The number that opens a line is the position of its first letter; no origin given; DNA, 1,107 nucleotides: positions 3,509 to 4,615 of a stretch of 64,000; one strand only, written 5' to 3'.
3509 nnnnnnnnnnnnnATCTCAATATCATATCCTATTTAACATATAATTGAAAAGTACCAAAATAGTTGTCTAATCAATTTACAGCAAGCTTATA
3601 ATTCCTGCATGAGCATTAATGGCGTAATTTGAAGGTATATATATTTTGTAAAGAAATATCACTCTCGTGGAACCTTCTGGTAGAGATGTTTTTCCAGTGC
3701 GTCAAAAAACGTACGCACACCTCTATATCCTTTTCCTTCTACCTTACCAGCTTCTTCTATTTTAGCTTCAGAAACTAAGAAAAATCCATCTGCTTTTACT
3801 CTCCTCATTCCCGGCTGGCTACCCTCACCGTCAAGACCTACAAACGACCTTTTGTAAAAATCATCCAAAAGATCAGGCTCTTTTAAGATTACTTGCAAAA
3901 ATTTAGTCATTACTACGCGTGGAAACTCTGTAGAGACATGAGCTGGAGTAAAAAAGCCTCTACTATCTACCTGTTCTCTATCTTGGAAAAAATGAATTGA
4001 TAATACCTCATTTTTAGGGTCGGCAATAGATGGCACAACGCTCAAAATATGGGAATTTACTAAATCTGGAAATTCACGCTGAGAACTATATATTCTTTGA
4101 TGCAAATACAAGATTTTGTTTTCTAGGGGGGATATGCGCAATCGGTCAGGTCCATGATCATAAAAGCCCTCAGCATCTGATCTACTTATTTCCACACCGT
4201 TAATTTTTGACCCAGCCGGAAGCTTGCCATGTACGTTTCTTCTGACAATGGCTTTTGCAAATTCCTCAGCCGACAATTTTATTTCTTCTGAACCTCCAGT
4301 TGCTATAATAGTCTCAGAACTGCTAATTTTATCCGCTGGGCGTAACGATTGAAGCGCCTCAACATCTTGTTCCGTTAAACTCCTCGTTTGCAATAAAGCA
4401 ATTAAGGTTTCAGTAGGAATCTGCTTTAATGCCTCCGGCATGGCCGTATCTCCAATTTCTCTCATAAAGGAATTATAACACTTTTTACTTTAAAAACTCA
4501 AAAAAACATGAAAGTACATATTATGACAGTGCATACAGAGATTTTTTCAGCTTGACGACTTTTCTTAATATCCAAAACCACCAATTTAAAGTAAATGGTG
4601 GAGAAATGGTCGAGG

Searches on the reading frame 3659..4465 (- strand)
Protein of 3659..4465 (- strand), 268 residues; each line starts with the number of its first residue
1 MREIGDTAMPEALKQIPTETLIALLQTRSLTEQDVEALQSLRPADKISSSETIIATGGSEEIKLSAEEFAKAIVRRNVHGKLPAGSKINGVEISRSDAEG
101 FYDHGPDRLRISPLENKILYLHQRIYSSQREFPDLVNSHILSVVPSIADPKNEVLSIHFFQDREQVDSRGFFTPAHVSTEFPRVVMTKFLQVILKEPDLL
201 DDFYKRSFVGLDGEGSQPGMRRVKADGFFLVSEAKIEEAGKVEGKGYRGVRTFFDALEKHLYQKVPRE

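Call 3: search_protein_families(library=pfam, proteins=[window:3659-4465:-], max_evalue=1)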
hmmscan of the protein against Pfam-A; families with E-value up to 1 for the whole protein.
window:3659-4465:- (268 aa): 0 families

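Call 4: search_protein_families(library=ncbifam, proteins=[window:3659-4465:-], max_evalue=1)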
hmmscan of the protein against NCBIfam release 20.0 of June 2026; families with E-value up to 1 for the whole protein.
window:3659-4465:- (268 aa): 1 family
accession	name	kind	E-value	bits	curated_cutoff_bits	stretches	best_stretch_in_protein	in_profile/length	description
NF047450.1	post-PEP-CTERM_1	domain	0.13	13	28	1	28-82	15-72/82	post-PEP-CTERM-1 domain-containing protein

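Call 5: search_protein_families(library=padloc, proteins=[window:3659-4465:-], max_evalue=1)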
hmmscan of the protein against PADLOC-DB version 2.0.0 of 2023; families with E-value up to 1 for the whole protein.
window:3659-4465:- (268 aa): 0 families

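Call 7: search_solved_structures(query=window:3659-4465:-, max_evalue=10)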
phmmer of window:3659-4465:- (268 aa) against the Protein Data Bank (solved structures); distinct sequences matched with E-value up to 10: 1.
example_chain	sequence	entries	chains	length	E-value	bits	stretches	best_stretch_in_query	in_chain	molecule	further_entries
1y9q_A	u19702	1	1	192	1.3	11.7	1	124-168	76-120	transcriptional regulator, HTH_3 family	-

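Call 21: find_homologous_proteins(query=window:3659-4465:-, max_evalue=0.001)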
Query window:3659-4465:- (268 aa): 17 proteins with E <= 0.001 among 967 candidates.
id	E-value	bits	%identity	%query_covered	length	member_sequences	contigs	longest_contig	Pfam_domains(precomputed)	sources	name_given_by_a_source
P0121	6.2e-171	584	100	100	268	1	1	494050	-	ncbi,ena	-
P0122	1.7e-99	350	61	99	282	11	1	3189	-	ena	-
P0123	2.1e-99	350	62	99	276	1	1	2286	-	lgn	-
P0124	8.0e-98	345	60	99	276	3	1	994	-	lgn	-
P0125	1.4e-95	338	59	99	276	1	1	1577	-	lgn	-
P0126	1.2e-94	335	60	99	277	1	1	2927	-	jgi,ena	-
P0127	2.4e-93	330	58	99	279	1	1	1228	-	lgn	-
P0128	9.3e-89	315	57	96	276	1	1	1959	-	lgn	-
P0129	4.0e-87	310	59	88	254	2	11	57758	-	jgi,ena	-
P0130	4.5e-86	307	56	97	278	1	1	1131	-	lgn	-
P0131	6.7e-86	306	55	99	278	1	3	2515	-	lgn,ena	-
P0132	2.3e-79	285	62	77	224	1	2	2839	-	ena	-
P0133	1.7e-77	278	52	99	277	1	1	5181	-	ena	-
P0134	1.0e-68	250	52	83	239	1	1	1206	-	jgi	jgi:hypothetical protein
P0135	1.9e-62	229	54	75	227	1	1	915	-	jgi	jgi:hypothetical protein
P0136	1.2e-61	226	56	75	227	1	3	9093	-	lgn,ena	-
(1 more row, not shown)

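Call 23: find_encoding_contigs(protein=P0129, flank=10000, max_places=3)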
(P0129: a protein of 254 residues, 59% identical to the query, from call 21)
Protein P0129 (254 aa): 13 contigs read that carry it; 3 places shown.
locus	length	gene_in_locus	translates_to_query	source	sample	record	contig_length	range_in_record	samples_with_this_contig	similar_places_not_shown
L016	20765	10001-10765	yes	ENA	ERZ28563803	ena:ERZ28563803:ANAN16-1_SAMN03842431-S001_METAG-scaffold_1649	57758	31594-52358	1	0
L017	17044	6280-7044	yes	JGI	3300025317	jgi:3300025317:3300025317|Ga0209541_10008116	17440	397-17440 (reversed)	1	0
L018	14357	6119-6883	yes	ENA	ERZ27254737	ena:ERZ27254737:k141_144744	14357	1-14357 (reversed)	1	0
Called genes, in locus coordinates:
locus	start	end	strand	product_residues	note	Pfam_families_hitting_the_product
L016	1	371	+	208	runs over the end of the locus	PF12686:DUF3800 (weak)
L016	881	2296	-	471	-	-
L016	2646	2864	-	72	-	-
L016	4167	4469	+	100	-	-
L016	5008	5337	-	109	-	PF01909:NTP_transf_2, PF18765:Polbeta (weak)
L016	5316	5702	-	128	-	PF05168:HEPN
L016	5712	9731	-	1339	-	PF00239:Resolvase, PF07508:Recombinase, PF13408:Zn_ribbon_recom (weak), PF26449:DUF8128 (faint), PF10412:TrwB_AAD_bind (weak), PF12696:TraG-D_C (weak)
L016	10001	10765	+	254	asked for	-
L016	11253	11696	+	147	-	-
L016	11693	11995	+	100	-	PF02575:YbaB_DNA_bd (weak)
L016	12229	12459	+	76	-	-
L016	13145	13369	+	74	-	-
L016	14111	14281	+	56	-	-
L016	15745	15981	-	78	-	-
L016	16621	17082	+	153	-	PF00961:LAGLIDADG_1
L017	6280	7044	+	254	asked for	-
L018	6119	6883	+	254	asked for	-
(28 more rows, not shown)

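Call 24: find_encoding_contigs(protein=P0136, flank=10000, max_places=3)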
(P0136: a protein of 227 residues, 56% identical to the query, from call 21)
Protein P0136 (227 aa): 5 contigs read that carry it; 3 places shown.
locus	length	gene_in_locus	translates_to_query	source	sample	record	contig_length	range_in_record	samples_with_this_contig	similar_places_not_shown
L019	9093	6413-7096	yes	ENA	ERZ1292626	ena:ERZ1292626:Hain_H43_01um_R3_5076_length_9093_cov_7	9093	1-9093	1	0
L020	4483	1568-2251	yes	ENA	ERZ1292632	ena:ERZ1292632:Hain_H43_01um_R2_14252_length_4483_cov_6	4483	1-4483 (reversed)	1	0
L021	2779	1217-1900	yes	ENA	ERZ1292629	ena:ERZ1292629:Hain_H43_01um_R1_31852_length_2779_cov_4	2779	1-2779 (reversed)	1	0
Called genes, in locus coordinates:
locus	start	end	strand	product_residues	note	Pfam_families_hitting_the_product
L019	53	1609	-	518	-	PF00239:Resolvase, PF07508:Recombinase, PF13408:Zn_ribbon_recom (weak)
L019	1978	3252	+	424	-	-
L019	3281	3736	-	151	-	-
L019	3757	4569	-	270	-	PF01909:NTP_transf_2 (weak), PF13427:AadA_C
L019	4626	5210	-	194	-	-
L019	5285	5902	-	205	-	PF00702:Hydrolase, PF13419:HAD_2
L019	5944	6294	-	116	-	PF01042:Ribonuc_L-PSP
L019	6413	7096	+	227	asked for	-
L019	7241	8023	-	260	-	PF00561:Abhydrolase_1, PF12146:Hydrolase_4, PF12697:Abhydrolase_6 (weak), PF20408:Abhydrolase_11 (faint), PF00326:Peptidase_S9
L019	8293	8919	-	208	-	PF03575:Peptidase_S51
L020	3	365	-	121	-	?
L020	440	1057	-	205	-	PF00702:Hydrolase, PF13419:HAD_2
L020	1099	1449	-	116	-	PF01042:Ribonuc_L-PSP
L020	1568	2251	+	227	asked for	-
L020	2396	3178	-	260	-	PF00561:Abhydrolase_1, PF12146:Hydrolase_4, PF12697:Abhydrolase_6 (weak), PF20408:Abhydrolase_11 (faint), PF00326:Peptidase_S9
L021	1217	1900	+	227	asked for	-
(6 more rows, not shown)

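Call 25: find_encoding_contigs(protein=P0133, flank=10000, max_places=3)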
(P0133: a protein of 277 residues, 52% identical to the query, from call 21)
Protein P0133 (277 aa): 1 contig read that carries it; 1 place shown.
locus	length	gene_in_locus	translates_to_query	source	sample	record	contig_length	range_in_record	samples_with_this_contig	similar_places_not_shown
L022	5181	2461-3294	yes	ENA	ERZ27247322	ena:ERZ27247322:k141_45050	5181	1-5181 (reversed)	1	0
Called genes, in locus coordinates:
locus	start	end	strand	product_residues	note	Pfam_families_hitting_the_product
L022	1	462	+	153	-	?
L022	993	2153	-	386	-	PF13173:AAA_14, PF13635:DUF4143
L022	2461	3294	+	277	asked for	-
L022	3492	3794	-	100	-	-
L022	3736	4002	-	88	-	-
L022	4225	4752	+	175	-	PF00583:Acetyltransf_1 (faint)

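Call 42: predict_structure(alignment_id=A1)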
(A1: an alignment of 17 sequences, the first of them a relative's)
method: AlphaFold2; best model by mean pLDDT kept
length: 268 residues; sequences in the alignment: 17
mean_pLDDT: 77.3   pTM: 0.72
mean pLDDT of the five models: 77.3, 77.0, 76.5, 75.1, 72.9
residues with pLDDT >= 90: 92; 70-90: 103; 50-70: 44; < 50: 29
segments of 3 or more residues with pLDDT < 50: 1-12, 42-58
pLDDT, mean of each block of 10 residues (from residue 1): 37 54 56 53 36 36 77 91 84 72 77 87 89 93 92 95 82 91 94 92 90 84 92 86 81 93 71
secondary structure, 60 per line:
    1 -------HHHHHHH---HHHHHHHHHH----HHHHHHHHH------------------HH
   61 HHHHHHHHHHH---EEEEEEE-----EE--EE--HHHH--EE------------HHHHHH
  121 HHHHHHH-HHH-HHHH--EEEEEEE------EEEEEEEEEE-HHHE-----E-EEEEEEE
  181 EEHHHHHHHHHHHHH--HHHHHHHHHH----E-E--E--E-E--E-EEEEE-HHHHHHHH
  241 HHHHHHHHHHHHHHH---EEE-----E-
elements in order: H8-14 H18-27 H32-40 H59-71 E75-81 H95-98 H115-127 H133-136 E139-145 E152-161 E174-182 H183-195 H198-207 E227-231 H233-255 E259-261

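Call 59: fold_search(model_id=the predicted structure, library=viral)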
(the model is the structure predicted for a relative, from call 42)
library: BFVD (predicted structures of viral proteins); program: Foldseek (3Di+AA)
matches with E <= 10: 725; with E <= 0.001: 0
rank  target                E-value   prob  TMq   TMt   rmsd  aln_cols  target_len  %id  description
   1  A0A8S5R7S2            1.8e-02  0.21  0.15  0.14  18.8       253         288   12  Uncharacterized protein [virus sp. ctnRj46]
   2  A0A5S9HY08            3.0e-02  0.25  0.18  0.12  19.7       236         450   16  AAA-type ATPase [Tenacibaculum phage PTm1]
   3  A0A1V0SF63            3.8e-02  0.11  0.10  0.22  13.7       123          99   11  Uncharacterized protein [Hokovirus HKV1]
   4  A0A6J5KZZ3            9.4e-02  0.23  0.21  0.30  16.1       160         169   14  PAS domain [uncultured Caudovirales phage]
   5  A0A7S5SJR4            1.1e-01  0.10  0.14  0.19  15.1       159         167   11  (no name in the UniProt tables at hand)
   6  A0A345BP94            1.2e-01  0.10  0.15  0.10  17.9       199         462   10  (no name in the UniProt tables at hand)
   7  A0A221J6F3            1.3e-01  0.18  0.17  0.22  14.9       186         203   10  Uncharacterized protein [Arthrobacter phage Nightmare]
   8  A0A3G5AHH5            1.5e-01  0.08  0.14  0.10  20.9       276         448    6  SAP domain-containing protein [Sylvanvirus sp.]
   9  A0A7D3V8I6            1.6e-01  0.07  0.11  0.07  22.6       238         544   11  AAA+ family ATPase [Fadolivirus FV1/VV64]
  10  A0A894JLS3            1.7e-01  0.08  0.15  0.09  20.2       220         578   10  (no name in the UniProt tables at hand)
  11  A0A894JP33            1.7e-01  0.07  0.16  0.09  18.5       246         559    8  (no name in the UniProt tables at hand)
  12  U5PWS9                1.7e-01  0.05  0.09  0.17  18.5       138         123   10  Uncharacterized protein [Bacillus phage Slash]
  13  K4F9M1                1.9e-01  0.10  0.16  0.19  21.7       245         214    9  Uncharacterized protein [Cronobacter phage vB_CsaM_GAP32]
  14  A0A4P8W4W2            1.9e-01  0.08  0.17  0.12  21.6       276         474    5  (no name in the UniProt tables at hand)
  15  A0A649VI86            2.0e-01  0.10  0.14  0.22  12.2       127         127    9  (no name in the UniProt tables at hand)
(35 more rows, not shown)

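Call 88: fold_search(model_id=the predicted structure, library=pdb)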
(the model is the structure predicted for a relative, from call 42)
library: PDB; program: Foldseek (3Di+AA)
matches with E <= 10: 861; with E <= 0.001: 0
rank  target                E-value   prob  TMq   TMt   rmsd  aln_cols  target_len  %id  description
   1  6iz8_B                3.4e-02  0.85  0.24  0.28   5.4       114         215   14  Crystal Structure of TagF from Pseudomonas aeruginosa (released 2019-12-18)
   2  6iz8_D                4.1e-02  0.47  0.24  0.29  13.8       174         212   16  Crystal Structure of TagF from Pseudomonas aeruginosa (released 2019-12-18)
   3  9t0n                  5.2e-02  0.69  0.21  0.18   5.9       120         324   11  Crystal structure of TagF (ACIAD2683) from Acinetobacter baylyi ADP1 (released 2025-11-12)
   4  2qnu_B                5.5e-02  0.66  0.22  0.25   5.7       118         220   14  Crystal structure of PA0076 from Pseudomonas aeruginosa PAO1 at 2.05 A resolution (released 2007-07-31)
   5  5f93_A                8.9e-02  0.06  0.14  0.09  21.2       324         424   11  Blood group antigen binding adhesin BabA of Helicobacter pylori strain A730 in complex with blood group H Lewis b hexa (released 2016-01-20)
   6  5whm_A                9.5e-02  0.15  0.20  0.20  20.4       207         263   12  Crystal Structure of IclR Family Transcriptional Regulator from Brucella abortus (released 2017-08-23)
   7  6iz8_C                1.0e-01  0.38  0.19  0.22   7.5       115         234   14  Crystal Structure of TagF from Pseudomonas aeruginosa (released 2019-12-18)
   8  8yqg_B                1.1e-01  0.28  0.20  0.31  14.4       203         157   11  Dimeric structure of the Longin domain from a Lokiarchaeota archaeon Roadblock-Longin protein (released 2025-03-26)
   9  5whm_B                1.3e-01  0.14  0.18  0.18  12.8       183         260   13  Crystal Structure of IclR Family Transcriptional Regulator from Brucella abortus (released 2017-08-23)
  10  6iz8_A                1.6e-01  0.54  0.23  0.27   5.2       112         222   14  Crystal Structure of TagF from Pseudomonas aeruginosa (released 2019-12-18)
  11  5whm_C                1.6e-01  0.11  0.18  0.18  13.0       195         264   10  Crystal Structure of IclR Family Transcriptional Regulator from Brucella abortus (released 2017-08-23)
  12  6l7x                  1.6e-01  0.04  0.10  0.12  18.4       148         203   15  Crystal structure of Cet1 from Trypanosoma cruzi in complex with #951 ligand (released 2020-06-03)
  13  5whm_D                1.7e-01  0.13  0.18  0.19  13.7       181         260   11  Crystal Structure of IclR Family Transcriptional Regulator from Brucella abortus (released 2017-08-23)
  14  5f93_E                1.7e-01  0.03  0.11  0.09  21.4       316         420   10  Blood group antigen binding adhesin BabA of Helicobacter pylori strain A730 in complex with blood group H Lewis b hexa (released 2016-01-20)
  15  5f93_G                1.9e-01  0.03  0.11  0.08  18.2       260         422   10  Blood group antigen binding adhesin BabA of Helicobacter pylori strain A730 in complex with blood group H Lewis b hexa (released 2016-01-20)
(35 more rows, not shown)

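Call 89: search_protein_families(library=phrogs, proteins=[window:3659-4465:-], max_evalue=0.01)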
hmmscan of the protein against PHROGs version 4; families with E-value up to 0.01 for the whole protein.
window:3659-4465:- (268 aa): 0 families

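Call 92: find_related_loci(query=A1, collection=viral_contigs, flank=6000)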
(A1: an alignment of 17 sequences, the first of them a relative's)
Query A1 (268 aa) in viral_contigs; peptide patterns used: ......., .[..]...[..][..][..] (x = any residue, [..] = any of these).
33 stretches matched a pattern, but none encodes a relative of the query by tblastn (E <= 1e-3).
